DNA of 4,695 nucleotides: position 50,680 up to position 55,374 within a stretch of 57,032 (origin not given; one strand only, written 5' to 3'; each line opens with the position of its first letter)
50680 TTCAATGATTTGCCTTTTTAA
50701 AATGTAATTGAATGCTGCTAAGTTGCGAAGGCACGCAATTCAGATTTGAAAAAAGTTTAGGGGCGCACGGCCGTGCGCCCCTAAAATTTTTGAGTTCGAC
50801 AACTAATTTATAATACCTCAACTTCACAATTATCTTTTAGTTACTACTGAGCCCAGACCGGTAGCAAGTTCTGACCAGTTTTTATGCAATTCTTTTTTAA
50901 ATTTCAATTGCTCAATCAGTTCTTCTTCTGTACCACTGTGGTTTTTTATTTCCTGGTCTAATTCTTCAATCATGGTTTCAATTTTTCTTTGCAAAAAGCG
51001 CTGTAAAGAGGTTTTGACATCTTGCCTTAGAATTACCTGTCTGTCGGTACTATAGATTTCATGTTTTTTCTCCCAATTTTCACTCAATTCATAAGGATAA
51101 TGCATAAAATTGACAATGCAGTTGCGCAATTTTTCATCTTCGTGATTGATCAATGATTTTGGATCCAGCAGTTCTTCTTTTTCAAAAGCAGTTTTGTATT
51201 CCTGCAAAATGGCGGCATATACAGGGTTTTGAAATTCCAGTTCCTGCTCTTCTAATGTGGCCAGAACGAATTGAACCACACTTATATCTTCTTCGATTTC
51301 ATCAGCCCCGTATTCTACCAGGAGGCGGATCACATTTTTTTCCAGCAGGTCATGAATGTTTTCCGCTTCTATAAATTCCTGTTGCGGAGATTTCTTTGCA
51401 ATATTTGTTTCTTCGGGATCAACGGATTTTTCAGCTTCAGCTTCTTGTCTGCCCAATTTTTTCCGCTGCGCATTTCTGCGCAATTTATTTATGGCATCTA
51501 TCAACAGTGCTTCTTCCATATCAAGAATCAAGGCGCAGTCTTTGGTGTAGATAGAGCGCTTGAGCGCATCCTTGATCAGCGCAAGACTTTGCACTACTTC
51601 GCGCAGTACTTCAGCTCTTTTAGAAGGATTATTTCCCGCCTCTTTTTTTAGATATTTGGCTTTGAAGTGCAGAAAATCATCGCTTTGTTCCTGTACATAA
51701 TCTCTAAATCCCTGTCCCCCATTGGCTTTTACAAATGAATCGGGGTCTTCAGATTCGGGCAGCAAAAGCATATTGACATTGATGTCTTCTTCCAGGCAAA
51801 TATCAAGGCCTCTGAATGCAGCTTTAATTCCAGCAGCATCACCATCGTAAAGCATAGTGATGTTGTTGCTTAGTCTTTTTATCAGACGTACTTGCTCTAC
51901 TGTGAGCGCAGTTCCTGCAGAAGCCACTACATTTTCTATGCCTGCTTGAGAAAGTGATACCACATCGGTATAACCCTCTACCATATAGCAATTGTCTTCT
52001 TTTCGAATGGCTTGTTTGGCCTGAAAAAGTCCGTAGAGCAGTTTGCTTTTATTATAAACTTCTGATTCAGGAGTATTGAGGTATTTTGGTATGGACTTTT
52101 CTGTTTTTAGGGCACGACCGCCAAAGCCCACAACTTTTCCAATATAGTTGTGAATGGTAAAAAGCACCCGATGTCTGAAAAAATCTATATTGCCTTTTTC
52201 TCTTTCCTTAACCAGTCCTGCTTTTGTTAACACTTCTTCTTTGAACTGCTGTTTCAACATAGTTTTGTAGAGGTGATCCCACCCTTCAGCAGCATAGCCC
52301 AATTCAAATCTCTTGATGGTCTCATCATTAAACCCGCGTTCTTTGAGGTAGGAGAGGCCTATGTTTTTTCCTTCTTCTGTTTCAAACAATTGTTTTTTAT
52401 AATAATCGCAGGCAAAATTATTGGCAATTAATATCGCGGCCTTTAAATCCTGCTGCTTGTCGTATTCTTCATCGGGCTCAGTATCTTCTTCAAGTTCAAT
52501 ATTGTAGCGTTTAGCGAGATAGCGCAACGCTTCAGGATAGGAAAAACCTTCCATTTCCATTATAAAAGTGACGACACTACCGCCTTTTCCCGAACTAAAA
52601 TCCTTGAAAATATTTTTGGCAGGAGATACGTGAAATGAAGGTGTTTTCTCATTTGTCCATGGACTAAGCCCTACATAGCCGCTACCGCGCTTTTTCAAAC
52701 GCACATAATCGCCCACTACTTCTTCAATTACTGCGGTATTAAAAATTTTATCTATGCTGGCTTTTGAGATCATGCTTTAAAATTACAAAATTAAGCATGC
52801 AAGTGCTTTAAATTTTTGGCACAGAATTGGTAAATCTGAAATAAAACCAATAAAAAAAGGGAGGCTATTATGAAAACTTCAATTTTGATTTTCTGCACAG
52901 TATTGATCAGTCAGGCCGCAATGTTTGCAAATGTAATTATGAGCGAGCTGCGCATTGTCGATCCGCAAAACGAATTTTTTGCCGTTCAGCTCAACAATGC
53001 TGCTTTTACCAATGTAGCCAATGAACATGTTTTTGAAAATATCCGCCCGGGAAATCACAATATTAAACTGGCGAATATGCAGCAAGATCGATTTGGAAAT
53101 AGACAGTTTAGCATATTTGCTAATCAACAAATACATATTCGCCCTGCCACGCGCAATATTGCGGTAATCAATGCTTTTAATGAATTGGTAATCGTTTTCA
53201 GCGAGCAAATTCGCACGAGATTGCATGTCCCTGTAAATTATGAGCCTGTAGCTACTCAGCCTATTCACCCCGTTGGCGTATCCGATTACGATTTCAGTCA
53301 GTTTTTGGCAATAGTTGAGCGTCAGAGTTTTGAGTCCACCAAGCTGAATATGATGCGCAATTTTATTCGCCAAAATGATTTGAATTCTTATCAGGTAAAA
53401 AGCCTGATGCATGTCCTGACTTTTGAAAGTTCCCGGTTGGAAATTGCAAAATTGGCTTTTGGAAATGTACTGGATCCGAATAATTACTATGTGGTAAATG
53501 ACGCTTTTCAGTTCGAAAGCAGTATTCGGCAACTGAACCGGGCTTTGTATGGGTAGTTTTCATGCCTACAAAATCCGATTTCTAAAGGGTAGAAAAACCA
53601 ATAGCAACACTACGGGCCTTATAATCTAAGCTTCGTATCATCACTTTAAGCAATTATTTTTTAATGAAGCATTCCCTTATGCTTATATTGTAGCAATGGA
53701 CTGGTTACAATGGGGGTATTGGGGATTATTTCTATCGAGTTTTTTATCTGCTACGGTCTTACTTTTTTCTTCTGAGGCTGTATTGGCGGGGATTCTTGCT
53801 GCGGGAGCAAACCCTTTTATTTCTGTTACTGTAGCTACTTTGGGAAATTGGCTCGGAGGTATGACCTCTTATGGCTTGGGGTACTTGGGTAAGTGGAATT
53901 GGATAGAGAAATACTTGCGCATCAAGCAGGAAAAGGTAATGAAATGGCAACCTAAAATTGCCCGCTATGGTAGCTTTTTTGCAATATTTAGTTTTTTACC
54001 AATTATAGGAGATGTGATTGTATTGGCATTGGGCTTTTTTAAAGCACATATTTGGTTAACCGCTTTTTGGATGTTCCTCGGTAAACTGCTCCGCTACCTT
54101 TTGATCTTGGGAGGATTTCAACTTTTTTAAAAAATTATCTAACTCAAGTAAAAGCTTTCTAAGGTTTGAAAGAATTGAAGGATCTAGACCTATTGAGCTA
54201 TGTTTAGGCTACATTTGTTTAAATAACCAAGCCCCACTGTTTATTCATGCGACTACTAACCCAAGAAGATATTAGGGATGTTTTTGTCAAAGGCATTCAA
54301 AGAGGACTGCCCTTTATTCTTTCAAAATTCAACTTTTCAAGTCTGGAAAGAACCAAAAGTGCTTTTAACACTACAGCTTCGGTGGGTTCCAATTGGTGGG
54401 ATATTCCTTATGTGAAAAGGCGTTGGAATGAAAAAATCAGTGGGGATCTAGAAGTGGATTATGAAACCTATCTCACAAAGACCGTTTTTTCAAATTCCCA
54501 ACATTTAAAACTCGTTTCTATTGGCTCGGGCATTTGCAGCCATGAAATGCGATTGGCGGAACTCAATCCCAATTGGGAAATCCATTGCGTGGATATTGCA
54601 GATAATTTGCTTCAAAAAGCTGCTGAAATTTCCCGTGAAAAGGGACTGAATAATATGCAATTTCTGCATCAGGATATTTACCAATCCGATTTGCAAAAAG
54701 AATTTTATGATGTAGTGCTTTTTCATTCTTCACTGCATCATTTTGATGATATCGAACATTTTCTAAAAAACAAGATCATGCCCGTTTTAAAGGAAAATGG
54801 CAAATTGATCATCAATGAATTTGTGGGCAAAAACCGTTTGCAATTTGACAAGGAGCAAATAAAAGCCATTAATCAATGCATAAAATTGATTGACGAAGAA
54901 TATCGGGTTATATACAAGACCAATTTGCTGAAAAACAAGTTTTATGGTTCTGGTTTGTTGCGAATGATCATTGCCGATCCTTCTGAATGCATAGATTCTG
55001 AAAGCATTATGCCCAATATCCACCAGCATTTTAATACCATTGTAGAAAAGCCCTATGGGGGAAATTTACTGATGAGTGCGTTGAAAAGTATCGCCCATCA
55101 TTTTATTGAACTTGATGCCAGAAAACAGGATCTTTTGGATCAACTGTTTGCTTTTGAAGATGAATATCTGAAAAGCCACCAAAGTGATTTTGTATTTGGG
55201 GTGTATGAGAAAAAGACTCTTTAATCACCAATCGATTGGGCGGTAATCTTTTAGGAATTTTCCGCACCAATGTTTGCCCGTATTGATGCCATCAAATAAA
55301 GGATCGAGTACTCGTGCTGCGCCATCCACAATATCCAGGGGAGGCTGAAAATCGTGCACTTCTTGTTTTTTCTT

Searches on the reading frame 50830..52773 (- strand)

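Call 40: search_protein_families(library=pfam, proteins=[window:50830-52773:-], max_evalue=0.001)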
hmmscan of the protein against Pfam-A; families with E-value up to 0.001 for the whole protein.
window:50830-52773:- (647 aa): 7 families
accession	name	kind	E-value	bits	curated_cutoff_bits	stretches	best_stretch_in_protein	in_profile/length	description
PF08275.17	DNAG_N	-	1.3e-39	135.6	26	1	124-253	1-128/128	DNA primase catalytic core, N-terminal domain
PF01807.25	Zn_ribbon_DnaG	-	2.7e-27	94.9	24.9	1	3-97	2-96/98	CHC2 zinc finger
PF13155.12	Toprim_2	-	1.9e-20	73.4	22.1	1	263-347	1-87/88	Toprim-like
PF13662.12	Toprim_4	-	9.9e-16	58.2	25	1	264-335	5-83/85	Toprim domain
PF01751.28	Toprim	-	2.9e-09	37.4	23.1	1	263-326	3-84/96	Toprim domain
PF10410.14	DnaB_bind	-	2.6e-06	28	20.6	1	377-421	10-55/56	DnaB-helicase binding domain of primase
PF13362.12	Toprim_3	-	9.5e-06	26.4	27.2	1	263-352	3-93/95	Toprim domain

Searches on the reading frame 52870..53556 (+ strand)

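Call 40: search_protein_families(library=pfam, proteins=[window:52870-53556:+], max_evalue=0.001)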
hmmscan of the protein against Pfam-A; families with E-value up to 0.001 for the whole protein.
window:52870-53556:+ (228 aa): 1 family
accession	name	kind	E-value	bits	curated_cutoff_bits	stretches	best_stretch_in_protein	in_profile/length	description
PF14771.11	DUF4476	-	3.5e-21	75.7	22.5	1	138-225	3-90/91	Domain of unknown function (DUF4476)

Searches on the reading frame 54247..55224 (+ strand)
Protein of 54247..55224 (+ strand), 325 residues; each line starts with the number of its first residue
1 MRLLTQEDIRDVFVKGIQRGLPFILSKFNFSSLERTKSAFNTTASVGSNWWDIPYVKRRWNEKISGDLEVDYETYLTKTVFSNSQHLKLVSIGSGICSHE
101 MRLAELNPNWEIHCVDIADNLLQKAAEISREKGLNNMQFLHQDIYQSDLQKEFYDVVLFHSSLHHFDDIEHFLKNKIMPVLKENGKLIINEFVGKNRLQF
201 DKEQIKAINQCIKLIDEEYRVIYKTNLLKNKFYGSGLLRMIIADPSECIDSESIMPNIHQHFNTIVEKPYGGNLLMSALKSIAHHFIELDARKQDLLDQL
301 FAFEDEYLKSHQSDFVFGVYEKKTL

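Call 40: search_protein_families(library=pfam, proteins=[window:54247-55224:+], max_evalue=0.001)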
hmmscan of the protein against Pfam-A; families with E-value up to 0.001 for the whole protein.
window:54247-55224:+ (325 aa): 7 families
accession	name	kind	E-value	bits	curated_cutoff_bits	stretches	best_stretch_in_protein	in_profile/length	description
PF13847.12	Methyltransf_31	-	3.6e-17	62.8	27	1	86-212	4-132/145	Methyltransferase domain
PF08242.18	Methyltransf_12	-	9.5e-14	52.4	30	1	91-187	2-98/98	Methyltransferase domain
PF08241.18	Methyltransf_11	-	4.5e-12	46.9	21.2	1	92-189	3-95/95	Methyltransferase domain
PF13649.12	Methyltransf_25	-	2.3e-11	44.6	27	1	92-185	4-97/97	Methyltransferase domain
PF05175.20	MTS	-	3.7e-07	30.4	23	1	69-201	15-147/170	Methyltransferase small domain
PF01209.24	Ubie_methyltran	-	8.4e-07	29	20.1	1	83-193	45-155/233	ubiE/COQ5 methyltransferase family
PF02390.23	Methyltransf_4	-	1.5e-05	25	24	1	89-151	5-66/173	Putative methyltransferase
